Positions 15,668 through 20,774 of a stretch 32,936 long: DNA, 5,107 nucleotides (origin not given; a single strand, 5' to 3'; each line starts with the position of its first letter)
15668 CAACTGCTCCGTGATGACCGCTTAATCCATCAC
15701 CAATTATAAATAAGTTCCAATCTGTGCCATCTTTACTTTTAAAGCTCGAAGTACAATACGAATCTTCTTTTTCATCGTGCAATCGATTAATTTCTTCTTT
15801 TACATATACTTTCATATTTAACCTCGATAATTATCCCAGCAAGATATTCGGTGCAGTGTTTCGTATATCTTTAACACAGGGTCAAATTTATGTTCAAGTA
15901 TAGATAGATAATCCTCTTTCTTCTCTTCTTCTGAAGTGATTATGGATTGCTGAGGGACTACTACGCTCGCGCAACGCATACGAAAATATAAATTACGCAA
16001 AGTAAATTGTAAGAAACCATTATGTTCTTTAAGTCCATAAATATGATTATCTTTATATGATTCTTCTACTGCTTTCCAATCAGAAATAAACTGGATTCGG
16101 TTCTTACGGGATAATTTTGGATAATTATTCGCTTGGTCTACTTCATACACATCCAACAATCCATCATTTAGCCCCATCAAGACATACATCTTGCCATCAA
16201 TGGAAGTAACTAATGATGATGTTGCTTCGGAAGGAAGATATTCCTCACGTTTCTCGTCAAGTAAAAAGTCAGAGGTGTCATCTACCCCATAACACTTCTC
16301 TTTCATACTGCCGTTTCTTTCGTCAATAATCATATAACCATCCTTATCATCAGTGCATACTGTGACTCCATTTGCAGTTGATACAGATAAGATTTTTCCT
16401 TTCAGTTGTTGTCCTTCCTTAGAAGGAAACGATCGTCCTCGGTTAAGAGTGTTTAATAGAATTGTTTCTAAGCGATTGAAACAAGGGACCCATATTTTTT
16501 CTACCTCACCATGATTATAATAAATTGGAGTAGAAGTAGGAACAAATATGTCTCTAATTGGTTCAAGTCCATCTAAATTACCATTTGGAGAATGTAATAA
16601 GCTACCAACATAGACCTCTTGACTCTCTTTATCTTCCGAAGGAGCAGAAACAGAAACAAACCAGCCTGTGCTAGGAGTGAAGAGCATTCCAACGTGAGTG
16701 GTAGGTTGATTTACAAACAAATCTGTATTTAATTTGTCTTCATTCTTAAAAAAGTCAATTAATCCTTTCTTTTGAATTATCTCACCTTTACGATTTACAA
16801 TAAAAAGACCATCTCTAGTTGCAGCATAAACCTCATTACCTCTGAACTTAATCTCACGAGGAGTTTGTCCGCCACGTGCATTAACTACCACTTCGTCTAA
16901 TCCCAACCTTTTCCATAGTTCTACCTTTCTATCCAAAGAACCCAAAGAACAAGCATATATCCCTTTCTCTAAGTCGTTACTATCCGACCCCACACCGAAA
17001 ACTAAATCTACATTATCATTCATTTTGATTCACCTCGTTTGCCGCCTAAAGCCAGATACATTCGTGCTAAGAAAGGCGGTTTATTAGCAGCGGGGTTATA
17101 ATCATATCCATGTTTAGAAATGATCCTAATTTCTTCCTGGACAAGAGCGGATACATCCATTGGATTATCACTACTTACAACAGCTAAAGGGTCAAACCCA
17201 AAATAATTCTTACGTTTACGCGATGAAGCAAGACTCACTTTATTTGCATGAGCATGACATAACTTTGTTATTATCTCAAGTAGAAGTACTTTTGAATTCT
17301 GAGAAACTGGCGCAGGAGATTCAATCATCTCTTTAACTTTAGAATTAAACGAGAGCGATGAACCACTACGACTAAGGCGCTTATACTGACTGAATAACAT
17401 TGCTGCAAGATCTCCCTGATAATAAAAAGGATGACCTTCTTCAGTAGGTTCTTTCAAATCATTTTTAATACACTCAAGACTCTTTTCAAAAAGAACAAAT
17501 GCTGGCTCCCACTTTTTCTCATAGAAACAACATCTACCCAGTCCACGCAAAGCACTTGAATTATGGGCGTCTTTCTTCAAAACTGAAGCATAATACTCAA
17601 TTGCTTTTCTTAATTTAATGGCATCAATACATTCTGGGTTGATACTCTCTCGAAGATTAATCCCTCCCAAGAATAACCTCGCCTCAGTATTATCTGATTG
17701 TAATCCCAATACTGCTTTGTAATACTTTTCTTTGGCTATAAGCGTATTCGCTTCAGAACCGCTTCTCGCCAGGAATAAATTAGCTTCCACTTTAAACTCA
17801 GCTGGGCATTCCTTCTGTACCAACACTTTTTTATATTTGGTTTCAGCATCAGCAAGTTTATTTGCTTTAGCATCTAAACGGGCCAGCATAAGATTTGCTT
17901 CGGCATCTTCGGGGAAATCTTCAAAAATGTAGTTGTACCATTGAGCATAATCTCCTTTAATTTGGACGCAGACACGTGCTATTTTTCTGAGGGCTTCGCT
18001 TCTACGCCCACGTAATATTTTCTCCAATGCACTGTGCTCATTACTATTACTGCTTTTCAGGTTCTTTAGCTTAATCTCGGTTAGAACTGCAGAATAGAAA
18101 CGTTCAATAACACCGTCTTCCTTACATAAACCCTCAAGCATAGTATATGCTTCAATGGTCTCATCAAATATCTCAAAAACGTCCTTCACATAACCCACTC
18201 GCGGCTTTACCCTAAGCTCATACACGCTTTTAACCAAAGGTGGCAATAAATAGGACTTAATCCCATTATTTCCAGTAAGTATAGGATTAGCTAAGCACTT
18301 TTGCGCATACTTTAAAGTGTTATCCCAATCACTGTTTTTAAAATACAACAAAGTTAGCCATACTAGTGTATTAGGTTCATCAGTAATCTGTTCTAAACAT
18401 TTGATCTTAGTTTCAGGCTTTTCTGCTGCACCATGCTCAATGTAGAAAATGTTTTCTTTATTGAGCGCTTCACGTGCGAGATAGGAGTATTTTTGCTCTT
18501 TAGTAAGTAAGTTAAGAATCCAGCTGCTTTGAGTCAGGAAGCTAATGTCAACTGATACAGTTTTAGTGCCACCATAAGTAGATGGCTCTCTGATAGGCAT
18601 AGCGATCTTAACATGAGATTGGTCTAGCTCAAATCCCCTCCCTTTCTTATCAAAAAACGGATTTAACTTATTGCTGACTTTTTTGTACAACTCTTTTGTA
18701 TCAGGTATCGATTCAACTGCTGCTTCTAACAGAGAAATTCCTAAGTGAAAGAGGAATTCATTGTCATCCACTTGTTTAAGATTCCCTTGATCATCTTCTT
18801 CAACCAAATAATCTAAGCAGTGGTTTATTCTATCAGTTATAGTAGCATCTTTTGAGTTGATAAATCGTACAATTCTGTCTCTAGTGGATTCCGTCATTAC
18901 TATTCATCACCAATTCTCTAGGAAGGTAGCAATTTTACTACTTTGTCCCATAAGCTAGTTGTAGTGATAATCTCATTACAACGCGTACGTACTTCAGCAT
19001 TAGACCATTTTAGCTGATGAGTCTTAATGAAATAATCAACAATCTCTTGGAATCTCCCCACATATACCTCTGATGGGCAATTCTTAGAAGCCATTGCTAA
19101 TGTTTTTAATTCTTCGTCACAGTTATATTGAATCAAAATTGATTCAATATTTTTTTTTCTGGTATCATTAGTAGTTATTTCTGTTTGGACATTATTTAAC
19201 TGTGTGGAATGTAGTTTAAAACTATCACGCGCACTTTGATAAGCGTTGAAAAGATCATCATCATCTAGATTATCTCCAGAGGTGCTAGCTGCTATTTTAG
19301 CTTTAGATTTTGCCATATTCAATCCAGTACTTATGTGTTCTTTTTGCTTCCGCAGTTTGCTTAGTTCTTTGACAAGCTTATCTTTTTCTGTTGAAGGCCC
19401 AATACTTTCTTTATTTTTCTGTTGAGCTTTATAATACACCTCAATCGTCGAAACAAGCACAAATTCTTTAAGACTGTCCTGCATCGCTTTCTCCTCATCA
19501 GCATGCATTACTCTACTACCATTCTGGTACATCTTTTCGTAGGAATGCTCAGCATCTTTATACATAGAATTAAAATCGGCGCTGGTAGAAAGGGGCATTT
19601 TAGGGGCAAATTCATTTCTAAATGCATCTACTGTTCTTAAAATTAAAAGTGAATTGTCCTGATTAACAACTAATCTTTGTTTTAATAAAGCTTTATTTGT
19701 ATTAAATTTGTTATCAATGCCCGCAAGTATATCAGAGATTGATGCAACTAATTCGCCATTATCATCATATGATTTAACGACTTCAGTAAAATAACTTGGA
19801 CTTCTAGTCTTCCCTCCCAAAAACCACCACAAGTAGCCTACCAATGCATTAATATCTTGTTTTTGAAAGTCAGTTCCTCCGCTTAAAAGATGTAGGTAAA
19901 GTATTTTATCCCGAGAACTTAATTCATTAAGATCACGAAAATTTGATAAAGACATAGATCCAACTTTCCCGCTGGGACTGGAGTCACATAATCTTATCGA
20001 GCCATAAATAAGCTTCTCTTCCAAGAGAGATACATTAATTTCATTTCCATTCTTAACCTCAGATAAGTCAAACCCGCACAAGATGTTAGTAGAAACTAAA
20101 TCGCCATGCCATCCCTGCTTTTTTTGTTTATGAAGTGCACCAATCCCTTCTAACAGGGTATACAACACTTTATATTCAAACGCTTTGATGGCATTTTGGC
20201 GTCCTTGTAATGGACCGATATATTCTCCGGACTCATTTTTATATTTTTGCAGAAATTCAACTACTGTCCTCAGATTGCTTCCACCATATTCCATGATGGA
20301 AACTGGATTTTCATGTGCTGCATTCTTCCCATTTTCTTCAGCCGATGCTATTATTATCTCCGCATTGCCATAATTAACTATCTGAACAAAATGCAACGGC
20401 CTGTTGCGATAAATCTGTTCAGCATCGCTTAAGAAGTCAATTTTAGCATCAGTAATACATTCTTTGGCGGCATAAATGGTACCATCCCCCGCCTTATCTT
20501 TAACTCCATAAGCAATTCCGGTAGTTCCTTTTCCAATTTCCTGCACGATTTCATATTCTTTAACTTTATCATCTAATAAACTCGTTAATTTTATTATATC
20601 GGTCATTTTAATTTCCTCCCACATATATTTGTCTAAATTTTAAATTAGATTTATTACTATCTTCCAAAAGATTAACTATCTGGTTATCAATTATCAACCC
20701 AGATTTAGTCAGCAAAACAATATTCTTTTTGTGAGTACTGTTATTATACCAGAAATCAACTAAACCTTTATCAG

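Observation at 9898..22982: Nine-gene compact operon combining two eukaryote-like kinases, a PP2C-coiled-coil phosphatase, a TPR protein, beta-rich repeat proteins and membrane coiled-coil proteins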

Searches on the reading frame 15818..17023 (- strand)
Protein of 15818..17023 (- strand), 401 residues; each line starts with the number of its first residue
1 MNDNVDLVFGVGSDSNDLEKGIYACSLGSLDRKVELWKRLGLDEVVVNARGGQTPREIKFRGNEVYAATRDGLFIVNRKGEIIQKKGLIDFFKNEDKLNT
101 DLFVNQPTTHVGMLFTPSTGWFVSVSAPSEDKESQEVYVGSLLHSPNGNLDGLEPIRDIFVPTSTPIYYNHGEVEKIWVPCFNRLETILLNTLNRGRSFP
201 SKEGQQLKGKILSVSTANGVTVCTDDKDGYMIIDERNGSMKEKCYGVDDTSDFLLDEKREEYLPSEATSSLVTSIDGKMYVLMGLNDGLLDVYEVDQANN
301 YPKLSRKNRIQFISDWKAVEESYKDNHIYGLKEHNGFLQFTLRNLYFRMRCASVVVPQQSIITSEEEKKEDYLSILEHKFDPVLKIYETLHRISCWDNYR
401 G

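Call 4: search_protein_families(library=pfam, max_evalue=0.1, proteins=[window:15818-17023:-])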
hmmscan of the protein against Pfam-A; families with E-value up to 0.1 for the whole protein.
window:15818-17023:- (401 aa): 0 families

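Call 21: search_protein_families(library=ncbifam, max_evalue=0.1, proteins=[window:15818-17023:-])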
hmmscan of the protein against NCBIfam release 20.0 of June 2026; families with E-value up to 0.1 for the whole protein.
window:15818-17023:- (401 aa): 1 family
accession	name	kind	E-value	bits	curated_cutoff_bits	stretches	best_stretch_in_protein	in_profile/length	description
NF045728.1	glycosyl_F510_1955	equivalog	0.043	13.1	175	0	62-86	16-39/246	F510_1955 family glycosylhydrolase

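Call 22: search_protein_families(library=padloc, max_evalue=0.1, proteins=[window:15818-17023:-])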
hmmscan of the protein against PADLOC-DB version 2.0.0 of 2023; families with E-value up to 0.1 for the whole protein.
window:15818-17023:- (401 aa): 0 families

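Call 43: find_homologous_proteins(query=A3, max_evalue=0.001)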
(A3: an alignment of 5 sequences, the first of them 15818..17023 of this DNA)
Query A3 (5 sequences) (401 aa, profile of the alignment): 5 proteins with E <= 0.001 among 7594 candidates.
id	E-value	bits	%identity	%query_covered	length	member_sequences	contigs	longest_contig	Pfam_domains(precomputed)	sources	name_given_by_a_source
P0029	7.3e-202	689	100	100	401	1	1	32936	-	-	-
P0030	2.6e-200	684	77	99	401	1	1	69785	-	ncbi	-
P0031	2.9e-191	654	54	100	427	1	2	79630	-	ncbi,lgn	-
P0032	8.6e-131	455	23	74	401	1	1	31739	-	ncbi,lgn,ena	-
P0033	3.6e-36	143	27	98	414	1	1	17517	-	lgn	-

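Call 45: find_encoding_contigs(protein=P0033, flank=10000, max_places=2)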
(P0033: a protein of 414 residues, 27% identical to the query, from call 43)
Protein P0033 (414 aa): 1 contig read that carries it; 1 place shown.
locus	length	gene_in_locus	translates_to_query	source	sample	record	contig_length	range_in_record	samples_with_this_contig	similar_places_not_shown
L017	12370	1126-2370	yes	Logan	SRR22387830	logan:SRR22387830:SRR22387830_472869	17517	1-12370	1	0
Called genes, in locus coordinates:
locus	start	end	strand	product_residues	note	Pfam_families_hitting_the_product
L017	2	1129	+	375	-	?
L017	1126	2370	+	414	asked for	-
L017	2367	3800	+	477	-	PF13672:PP2C_2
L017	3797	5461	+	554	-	-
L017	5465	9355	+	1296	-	-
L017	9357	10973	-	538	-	-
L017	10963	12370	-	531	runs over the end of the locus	-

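Call 53: predict_structure(alignment_id=A5)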
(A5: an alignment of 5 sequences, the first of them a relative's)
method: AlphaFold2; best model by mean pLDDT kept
length: 401 residues; sequences in the alignment: 5
mean_pLDDT: 75.4   pTM: 0.82
mean pLDDT of the five models: 75.4, 74.3, 73.9, 73.3, 69.3
residues with pLDDT >= 90: 54; 70-90: 231; 50-70: 79; < 50: 37
segments of 3 or more residues with pLDDT < 50: 16-18, 48-52, 131-134, 250-262, 316-323
pLDDT, mean of each block of 10 residues (from residue 1): 69 58 70 64 56 74 84 83 83 57 64 86 79 57 83 78 87 89 90 86 75 91 86 86 73 41 63 91 84 85 85 56 63 87 84 75 66 76 76 78 43
secondary structure, 60 per line:
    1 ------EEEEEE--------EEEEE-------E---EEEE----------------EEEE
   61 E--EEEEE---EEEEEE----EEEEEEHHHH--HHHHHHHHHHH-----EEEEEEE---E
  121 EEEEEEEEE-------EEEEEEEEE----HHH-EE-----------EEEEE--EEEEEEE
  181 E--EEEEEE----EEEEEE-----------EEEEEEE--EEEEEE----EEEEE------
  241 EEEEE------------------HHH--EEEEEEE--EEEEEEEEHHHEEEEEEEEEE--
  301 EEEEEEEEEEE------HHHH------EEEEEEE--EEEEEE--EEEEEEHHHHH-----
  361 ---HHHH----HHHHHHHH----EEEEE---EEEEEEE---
elements in order: E7-12 E21-25 E37-40 E57-61 E64-68 E72-77 E82-87 H88-91 H94-104 E110-116 E120-129 E137-145 E167-171 E174-181 E184-189 E194-199 E211-217 E220-225 E230-234 E241-245 E269-275 E278-285 E289-298 E301-311 H318-321 E328-334 E337-342 E345-350 H351-355 H364-367 H372-379 E384-388 E392-398

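Call 55: fold_search(model_id=the predicted structure, library=pdb)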
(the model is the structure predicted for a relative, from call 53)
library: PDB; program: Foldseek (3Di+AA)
matches with E <= 10: 1578; with E <= 0.001: 739
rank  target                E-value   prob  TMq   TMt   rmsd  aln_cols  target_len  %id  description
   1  9n77_LT               1.8e-08  1.00  0.30  0.17  13.6       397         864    9  SSU processome maturation and disassembly, State K (released 2025-11-05)
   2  9n6v_LT               3.8e-08  1.00  0.31  0.17  13.5       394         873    9  SSU processome maturation and disassembly, State A (released 2025-11-05)
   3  6y7o_A                4.2e-08  1.00  0.41  0.50   7.1       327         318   11  The complex between the eight-bladed symmetrical designer protein Tako8 and the silicotungstic acid Keggin (STA) (released 2020-12-16)
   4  9n73_LT               1.3e-07  1.00  0.30  0.17  13.3       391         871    9  SSU processome maturation and disassembly, State G (released 2025-10-29)
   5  9dld_B                1.9e-07  1.00  0.46  0.54   5.5       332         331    8  CryoEM structures of yeast cytoplasmic dynein in the presence of ATP and Lis1. (released 2025-05-28)
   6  5wlc_LT               2.0e-07  1.00  0.30  0.17  13.6       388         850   10  The complete structure of the small subunit processome (released 2017-09-27)
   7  8orr                  2.2e-07  1.00  0.41  0.46   5.9       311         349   12  Outer membrane protein assembly factor BamB from Klebsiella pneumoniae (released 2024-04-24)
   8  2yh3                  2.7e-07  1.00  0.41  0.44   7.1       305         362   13  The structure of BamB from E. coli (released 2011-05-25)
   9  3prw                  2.7e-07  1.00  0.38  0.42   8.0       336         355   13  Crystal structure of the lipoprotein BamB (released 2011-01-19)
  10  6lqr_BE               2.7e-07  1.00  0.30  0.17  13.0       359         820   11  Cryo-EM structure of 90S small subunit preribosomes in transition states (State C) (released 2020-09-16)
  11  9n6z_LQ               3.2e-07  1.00  0.49  0.27   8.4       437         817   10  SSU processome maturation and disassembly, State D (released 2025-11-05)
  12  1xip                  3.2e-07  1.00  0.37  0.40   7.7       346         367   12  Crystal Structure of the N-terminal Domain of Nup159 (released 2004-12-14)
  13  7xfr_C                3.4e-07  1.00  0.39  0.48   7.8       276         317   11  Crystal structure of WIPI2b in complex with the second site of ATG16L1 (released 2023-03-08)
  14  8ptf                  3.5e-07  1.00  0.30  0.33  13.2       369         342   12  The surface-exposed lipo-protein of BtuG2 in complex with cyanocobalamin. (released 2024-07-24)
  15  9dkh_C                3.9e-07  1.00  0.45  0.50   5.9       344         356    9  CryoEM structures of yeast cytoplasmic dynein in the presence of ATP and Lis1. (released 2025-05-28)
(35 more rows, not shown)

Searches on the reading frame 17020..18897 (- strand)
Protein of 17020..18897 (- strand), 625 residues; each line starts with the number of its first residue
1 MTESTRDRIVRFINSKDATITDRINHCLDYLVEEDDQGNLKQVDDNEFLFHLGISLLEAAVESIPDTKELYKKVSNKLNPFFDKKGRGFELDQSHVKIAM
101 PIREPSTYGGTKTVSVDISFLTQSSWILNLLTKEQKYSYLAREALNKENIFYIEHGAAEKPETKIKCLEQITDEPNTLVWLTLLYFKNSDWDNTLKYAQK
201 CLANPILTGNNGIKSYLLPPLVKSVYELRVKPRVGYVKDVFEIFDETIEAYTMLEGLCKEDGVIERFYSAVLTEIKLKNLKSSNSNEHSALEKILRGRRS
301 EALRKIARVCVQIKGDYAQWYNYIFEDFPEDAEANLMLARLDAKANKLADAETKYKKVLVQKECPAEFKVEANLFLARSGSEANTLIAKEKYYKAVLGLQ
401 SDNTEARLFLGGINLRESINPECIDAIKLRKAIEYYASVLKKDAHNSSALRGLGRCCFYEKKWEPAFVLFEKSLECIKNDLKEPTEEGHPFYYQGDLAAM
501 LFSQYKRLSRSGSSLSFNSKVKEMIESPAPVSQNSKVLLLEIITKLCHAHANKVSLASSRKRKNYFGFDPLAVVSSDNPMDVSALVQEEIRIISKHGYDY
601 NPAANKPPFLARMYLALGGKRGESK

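Call 4: search_protein_families(library=pfam, max_evalue=0.1, proteins=[window:17020-18897:-])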
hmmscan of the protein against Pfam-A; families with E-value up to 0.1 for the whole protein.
window:17020-18897:- (625 aa): 8 families
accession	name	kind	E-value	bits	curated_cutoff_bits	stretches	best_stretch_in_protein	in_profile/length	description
PF14559.12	TPR_19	-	4.4e-09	37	25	2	429-466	7-44/68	Tetratricopeptide repeat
PF13432.12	TPR_16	-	5e-08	33.7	32.7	0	429-461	13-45/65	Tetratricopeptide repeat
PF13424.12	TPR_12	-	1.1e-05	26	30.1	1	430-476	27-74/77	Tetratricopeptide repeat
PF23914.1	TPR_CcmH_CycH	-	0.0018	18.6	42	0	328-415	46-132/158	Cytochrome c-type biogenesis protein H TPR domain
PF13428.12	TPR_14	-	0.0048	17.9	23.5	0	429-455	17-43/44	Tetratricopeptide repeat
PF12895.13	ANAPC3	-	0.0048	17.6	27.2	0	168-201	16-49/82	Anaphase-promoting complex, cyclosome, subunit 3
PF07719.23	TPR_2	-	0.039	14.5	27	0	449-477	3-31/34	Tetratricopeptide repeat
PF06881.16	Elongin_A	-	0.056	14.4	29.8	0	289-338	10-60/105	RNA polymerase II transcription factor SIII (Elongin) subunit A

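Call 21: search_protein_families(library=ncbifam, max_evalue=0.1, proteins=[window:17020-18897:-])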
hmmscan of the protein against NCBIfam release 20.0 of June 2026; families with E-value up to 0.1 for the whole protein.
window:17020-18897:- (625 aa): 2 families
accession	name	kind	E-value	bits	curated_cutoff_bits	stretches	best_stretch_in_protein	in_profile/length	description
TIGR00540.1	TPR_hemY_coli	hypoth_equivalog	0.00019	20.4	142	1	430-478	309-357/385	heme biosynthesis-associated TPR protein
TIGR02917.1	PEP_TPR_lipo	equivalog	0.0015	16.5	312.2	1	330-418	599-683/899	XrtA/PEP-CTERM system TPR-repeat protein PrsT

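Call 22: search_protein_families(library=padloc, max_evalue=0.1, proteins=[window:17020-18897:-])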
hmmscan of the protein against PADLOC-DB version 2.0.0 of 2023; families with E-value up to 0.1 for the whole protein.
window:17020-18897:- (625 aa): 1 family
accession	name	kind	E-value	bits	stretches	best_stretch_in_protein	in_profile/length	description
PDLC01223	Cas11f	-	0.016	13.1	1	221-295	61-133/167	CAS-III-F; effector_SS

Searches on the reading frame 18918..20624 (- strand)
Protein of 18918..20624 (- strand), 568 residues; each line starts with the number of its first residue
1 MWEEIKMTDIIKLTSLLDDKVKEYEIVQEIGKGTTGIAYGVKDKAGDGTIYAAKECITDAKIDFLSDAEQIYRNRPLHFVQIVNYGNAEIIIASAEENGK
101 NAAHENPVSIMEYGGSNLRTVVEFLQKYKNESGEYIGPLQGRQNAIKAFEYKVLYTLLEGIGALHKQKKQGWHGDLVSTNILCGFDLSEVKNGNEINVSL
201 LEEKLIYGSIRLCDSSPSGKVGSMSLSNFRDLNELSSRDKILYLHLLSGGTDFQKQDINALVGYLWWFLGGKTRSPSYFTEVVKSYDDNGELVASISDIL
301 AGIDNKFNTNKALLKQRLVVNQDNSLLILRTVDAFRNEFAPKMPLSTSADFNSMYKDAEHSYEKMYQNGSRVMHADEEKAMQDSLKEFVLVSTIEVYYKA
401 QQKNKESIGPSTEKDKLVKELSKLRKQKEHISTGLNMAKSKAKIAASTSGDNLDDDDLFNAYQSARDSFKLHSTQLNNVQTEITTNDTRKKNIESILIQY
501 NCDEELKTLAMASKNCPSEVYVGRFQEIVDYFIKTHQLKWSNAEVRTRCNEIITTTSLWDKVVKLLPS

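Call 4: search_protein_families(library=pfam, max_evalue=0.1, proteins=[window:18918-20624:-])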
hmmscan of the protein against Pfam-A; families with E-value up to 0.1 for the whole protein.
window:18918-20624:- (568 aa): 1 family
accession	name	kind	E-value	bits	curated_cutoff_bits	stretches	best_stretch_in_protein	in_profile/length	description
PF00069.31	Pkinase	-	0.045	13.6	31.7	1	24-184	1-132/263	Protein kinase domain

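Call 21: search_protein_families(library=ncbifam, max_evalue=0.1, proteins=[window:18918-20624:-])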
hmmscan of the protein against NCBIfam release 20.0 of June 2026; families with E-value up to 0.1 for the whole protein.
window:18918-20624:- (568 aa): 0 families

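Call 22: search_protein_families(library=padloc, max_evalue=0.1, proteins=[window:18918-20624:-])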
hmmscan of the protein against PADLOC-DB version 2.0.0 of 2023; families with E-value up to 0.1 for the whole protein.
window:18918-20624:- (568 aa): 1 family
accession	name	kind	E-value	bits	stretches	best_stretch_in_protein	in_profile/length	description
PDLC04047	PD-T4-6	-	0.0001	19.5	1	21-131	9-111/327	-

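Call 58: search_solved_structures(query=A8, max_evalue=1, show_alignments=1)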
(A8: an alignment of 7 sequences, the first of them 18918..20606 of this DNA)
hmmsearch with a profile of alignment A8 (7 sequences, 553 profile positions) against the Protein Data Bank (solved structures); distinct sequences matched with E-value up to 1: 1130 (the best 60 are shown).
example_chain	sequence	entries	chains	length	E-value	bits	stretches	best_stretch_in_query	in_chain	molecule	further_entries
9ruk_A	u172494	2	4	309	1.5e-11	47.1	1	21-164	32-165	Serine/threonine-protein kinase StkP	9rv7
9ruj_A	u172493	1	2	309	1.5e-11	47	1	21-164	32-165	Serine/threonine-protein kinase StkP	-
9ru3_A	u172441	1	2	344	1.9e-11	46.7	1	21-164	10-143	Serine/threonine-protein kinase StkP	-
5xqx_A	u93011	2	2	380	3.6e-11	45.8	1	6-166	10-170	Cyclin-dependent kinase 8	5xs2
5hnb_A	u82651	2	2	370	4.5e-11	45.4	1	8-166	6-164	Cyclin-dependent kinase 8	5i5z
5fgk_A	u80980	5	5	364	4.9e-11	45.3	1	9-166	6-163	Cyclin-dependent kinase 8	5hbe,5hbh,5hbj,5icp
9h8c_A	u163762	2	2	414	5.2e-11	45.2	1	6-166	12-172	Cyclin-dependent kinase 8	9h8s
5idn_A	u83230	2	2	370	5.2e-11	45.2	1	9-166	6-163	Cyclin-dependent kinase 8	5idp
4crl_A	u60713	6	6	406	5.8e-11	45.1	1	8-166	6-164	CYCLIN-DEPENDENT KINASE 8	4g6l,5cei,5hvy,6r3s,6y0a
6t41_A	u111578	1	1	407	5.9e-11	45.1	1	8-166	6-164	Cyclin-dependent kinase 8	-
3rgf_A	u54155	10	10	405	6.7e-11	44.9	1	9-166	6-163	Cyclin-dependent kinase 8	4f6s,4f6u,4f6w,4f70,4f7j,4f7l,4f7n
6tpa_A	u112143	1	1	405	6.8e-11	44.9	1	9-166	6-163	Cyclin-dependent kinase 8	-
6qtg_A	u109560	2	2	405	7.2e-11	44.8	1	10-166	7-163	Cyclin-dependent kinase 8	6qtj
8tq2_A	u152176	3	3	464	1.4e-10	43.8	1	11-166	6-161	Cyclin-dependent kinase 8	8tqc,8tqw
3niz_A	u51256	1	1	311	4.8e-10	42.1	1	20-165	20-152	Rhodanese family protein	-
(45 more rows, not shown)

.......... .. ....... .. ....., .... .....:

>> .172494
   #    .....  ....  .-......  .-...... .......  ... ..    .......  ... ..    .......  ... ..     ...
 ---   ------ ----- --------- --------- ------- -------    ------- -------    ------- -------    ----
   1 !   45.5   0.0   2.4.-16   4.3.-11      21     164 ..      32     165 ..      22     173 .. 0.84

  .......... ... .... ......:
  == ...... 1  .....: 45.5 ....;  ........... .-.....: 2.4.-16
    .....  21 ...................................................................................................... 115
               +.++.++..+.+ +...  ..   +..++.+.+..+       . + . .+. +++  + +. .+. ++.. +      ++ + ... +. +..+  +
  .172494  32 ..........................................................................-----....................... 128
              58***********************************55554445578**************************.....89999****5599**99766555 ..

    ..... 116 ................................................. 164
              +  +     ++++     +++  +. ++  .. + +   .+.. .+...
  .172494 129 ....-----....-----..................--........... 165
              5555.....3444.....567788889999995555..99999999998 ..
